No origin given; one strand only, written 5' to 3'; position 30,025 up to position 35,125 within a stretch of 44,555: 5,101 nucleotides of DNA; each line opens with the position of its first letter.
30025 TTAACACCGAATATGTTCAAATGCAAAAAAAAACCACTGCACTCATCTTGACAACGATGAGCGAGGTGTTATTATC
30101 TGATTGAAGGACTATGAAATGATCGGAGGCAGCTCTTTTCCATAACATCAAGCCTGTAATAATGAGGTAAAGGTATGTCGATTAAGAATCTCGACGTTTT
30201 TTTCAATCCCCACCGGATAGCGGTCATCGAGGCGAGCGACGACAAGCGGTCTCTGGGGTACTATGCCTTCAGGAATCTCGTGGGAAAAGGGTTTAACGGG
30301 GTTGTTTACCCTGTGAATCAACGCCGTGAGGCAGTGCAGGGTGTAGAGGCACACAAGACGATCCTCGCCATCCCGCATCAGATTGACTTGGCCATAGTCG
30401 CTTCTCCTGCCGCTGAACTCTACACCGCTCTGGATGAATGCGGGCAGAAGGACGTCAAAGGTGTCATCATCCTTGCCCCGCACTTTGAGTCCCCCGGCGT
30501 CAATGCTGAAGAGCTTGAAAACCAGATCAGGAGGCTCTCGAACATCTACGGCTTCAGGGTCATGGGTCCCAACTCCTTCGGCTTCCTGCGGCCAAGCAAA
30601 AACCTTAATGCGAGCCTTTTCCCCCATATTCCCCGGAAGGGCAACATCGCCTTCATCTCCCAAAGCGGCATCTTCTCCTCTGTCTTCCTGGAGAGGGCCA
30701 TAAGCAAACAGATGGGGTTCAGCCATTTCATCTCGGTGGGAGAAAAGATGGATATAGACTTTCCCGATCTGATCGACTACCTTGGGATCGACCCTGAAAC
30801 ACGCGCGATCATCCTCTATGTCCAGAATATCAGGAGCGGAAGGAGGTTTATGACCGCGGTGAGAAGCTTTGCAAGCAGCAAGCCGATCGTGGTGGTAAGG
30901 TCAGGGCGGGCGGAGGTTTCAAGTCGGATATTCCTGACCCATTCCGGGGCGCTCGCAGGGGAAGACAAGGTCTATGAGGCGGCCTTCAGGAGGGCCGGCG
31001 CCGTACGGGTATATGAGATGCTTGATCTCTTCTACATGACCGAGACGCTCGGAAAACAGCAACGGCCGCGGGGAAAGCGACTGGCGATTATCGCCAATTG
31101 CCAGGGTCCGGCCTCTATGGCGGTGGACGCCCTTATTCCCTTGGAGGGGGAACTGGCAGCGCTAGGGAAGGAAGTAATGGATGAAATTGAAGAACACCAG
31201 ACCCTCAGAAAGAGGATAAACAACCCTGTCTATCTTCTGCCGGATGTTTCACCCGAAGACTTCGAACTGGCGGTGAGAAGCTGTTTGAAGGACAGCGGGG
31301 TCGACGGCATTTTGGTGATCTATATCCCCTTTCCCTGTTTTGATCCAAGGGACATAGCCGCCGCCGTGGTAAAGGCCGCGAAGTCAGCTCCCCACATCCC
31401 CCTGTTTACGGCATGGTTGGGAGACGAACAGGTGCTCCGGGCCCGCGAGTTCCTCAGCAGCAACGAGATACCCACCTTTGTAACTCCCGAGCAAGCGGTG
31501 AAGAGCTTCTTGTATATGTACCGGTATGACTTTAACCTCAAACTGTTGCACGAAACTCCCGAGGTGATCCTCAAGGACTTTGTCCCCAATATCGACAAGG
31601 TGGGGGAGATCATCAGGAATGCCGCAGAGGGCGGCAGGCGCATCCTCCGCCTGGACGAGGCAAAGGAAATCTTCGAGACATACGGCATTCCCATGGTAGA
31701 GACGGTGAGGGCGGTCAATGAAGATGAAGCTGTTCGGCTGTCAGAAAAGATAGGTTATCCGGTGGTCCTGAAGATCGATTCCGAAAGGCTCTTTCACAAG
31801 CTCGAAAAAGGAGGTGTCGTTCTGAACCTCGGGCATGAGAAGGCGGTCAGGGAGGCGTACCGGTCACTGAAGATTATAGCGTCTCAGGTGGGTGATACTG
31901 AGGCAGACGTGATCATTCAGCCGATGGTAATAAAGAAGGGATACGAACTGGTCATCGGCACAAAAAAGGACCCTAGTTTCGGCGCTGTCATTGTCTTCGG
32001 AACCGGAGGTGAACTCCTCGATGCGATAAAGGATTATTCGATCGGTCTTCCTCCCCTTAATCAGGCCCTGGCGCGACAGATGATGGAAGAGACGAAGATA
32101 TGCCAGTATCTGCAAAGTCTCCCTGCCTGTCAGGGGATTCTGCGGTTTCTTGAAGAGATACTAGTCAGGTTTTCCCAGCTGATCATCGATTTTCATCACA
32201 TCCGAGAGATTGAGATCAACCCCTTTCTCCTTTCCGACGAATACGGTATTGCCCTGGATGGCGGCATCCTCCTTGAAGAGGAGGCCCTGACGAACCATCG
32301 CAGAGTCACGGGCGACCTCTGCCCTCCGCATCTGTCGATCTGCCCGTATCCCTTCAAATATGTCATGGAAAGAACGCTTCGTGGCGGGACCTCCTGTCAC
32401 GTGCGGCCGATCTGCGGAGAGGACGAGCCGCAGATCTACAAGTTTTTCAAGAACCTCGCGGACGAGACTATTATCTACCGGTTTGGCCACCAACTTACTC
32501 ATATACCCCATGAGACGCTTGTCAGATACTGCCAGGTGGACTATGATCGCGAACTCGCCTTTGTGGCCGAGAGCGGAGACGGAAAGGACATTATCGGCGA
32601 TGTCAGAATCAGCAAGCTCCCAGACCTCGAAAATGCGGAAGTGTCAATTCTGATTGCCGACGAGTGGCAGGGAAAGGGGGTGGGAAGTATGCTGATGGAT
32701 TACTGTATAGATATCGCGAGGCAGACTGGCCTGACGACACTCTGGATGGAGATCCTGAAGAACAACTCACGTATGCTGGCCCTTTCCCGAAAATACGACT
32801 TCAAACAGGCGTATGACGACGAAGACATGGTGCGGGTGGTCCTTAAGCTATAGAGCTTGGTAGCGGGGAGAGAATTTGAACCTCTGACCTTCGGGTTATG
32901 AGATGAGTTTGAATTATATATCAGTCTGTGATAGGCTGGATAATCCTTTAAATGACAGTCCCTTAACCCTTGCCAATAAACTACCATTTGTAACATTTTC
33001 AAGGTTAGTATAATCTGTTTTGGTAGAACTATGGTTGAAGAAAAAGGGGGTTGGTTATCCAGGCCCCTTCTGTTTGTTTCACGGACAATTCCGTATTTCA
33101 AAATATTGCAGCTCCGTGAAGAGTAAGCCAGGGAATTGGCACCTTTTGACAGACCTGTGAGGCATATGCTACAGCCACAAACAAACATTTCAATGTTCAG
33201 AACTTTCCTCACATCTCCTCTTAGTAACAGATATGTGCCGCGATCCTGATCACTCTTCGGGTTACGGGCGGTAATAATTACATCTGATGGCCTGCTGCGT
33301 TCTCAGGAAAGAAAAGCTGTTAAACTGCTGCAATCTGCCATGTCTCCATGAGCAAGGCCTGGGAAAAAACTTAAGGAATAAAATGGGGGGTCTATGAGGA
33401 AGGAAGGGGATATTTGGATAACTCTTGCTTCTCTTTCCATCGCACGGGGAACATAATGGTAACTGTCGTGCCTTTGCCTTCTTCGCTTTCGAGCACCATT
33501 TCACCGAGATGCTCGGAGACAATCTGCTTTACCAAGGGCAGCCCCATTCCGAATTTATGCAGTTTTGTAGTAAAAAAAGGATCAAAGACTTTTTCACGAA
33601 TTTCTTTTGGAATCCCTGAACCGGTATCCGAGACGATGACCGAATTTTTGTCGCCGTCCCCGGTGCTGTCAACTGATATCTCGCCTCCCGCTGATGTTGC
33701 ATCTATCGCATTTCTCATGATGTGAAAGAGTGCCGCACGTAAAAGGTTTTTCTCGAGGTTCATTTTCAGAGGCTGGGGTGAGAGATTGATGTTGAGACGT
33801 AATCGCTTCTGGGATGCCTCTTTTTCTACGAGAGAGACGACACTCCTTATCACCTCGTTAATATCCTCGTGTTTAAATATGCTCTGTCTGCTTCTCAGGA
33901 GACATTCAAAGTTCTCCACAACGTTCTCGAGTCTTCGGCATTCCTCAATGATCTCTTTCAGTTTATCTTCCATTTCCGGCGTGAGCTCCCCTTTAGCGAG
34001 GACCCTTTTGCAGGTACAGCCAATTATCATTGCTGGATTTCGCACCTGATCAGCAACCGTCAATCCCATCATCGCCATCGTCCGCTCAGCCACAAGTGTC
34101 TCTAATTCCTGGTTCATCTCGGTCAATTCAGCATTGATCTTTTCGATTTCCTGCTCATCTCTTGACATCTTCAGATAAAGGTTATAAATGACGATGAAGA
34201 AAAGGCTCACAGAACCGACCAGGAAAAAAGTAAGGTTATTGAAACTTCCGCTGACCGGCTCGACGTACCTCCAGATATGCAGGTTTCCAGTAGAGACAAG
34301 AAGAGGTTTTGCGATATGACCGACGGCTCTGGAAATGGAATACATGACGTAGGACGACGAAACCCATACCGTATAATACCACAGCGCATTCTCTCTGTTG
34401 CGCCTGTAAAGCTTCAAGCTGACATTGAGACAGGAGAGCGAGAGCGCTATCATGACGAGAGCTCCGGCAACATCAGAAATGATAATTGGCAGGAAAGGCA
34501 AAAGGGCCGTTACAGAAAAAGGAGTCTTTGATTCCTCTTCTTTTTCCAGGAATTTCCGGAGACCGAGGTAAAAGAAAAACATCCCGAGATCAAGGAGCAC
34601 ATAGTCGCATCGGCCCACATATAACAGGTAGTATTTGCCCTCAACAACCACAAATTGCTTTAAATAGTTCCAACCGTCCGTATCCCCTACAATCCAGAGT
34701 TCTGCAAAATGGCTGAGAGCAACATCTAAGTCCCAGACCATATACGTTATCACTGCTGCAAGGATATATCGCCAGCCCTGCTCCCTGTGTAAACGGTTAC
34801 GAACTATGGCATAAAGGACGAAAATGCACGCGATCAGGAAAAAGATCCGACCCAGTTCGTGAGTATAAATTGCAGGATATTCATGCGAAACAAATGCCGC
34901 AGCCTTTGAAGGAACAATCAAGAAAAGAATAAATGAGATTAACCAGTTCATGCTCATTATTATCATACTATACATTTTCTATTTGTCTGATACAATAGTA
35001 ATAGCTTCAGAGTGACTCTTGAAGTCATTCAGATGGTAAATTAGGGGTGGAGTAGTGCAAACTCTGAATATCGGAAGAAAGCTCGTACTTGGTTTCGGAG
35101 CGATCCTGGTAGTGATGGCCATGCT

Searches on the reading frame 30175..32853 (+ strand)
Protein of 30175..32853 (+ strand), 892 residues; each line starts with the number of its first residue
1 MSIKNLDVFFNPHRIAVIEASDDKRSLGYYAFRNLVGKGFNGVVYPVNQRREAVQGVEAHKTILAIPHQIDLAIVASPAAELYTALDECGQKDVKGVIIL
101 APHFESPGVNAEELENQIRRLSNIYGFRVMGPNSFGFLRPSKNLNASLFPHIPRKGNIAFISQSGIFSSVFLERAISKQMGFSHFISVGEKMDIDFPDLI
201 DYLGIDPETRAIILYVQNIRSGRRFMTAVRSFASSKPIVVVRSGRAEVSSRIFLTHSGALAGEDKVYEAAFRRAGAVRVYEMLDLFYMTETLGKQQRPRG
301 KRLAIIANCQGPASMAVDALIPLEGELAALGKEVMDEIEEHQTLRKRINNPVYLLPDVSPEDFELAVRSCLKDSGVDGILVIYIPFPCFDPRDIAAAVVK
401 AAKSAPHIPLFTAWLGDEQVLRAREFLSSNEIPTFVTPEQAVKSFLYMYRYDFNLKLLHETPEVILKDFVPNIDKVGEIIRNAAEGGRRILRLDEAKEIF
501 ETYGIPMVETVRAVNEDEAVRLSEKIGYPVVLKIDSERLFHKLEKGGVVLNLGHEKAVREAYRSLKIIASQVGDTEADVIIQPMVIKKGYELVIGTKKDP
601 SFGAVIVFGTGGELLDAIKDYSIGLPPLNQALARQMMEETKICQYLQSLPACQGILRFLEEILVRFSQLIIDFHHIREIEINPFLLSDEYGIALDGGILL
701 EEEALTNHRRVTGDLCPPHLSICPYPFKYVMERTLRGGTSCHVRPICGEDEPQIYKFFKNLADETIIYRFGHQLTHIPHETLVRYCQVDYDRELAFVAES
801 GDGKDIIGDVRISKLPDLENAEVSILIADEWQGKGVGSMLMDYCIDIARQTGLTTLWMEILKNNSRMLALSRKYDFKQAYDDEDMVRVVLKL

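Call 40: search_protein_families(library=pfam, proteins=[window:30175-32853:+], max_evalue=0.00001)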
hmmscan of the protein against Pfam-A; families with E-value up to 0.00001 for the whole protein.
window:30175-32853:+ (892 aa): 7 families
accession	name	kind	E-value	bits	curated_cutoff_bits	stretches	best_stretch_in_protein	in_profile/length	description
PF13549.11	ATP-grasp_5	-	3.9e-63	213.2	27.6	1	483-698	2-219/221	ATP-grasp domain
PF13607.11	Succ_CoA_lig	-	3.9e-47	159.9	27.4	1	155-292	1-138/138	Succinyl-CoA ligase like flavodoxin domain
PF13380.12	CoA_binding_2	-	5.2e-15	56.4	22.8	1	14-137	2-113/116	CoA binding domain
PF00583.31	Acetyltransf_1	-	1.2e-11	45.3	20.7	1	785-874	22-114/116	Acetyltransferase (GNAT) family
PF13302.13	Acetyltransf_3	-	2.6e-10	41.5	25.4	1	743-877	4-138/138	Acetyltransferase (GNAT) domain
PF02629.25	CoA_binding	-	7.6e-09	36.6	22.3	1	12-103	3-97/97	CoA binding domain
PF13508.13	Acetyltransf_7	-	3.6e-08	34.1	27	1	793-877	3-83/84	Acetyltransferase (GNAT) domain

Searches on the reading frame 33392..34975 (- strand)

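Call 40: search_protein_families(library=pfam, proteins=[window:33392-34975:-], max_evalue=0.00001)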
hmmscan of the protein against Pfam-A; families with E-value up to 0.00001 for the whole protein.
window:33392-34975:- (527 aa): 1 family
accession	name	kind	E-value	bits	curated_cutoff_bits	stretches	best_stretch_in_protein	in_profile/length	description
PF02518.31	HATPase_c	-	1.4e-22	80.6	26.4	1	411-511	5-109/111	Histidine kinase-, DNA gyrase B-, and HSP90-like ATPase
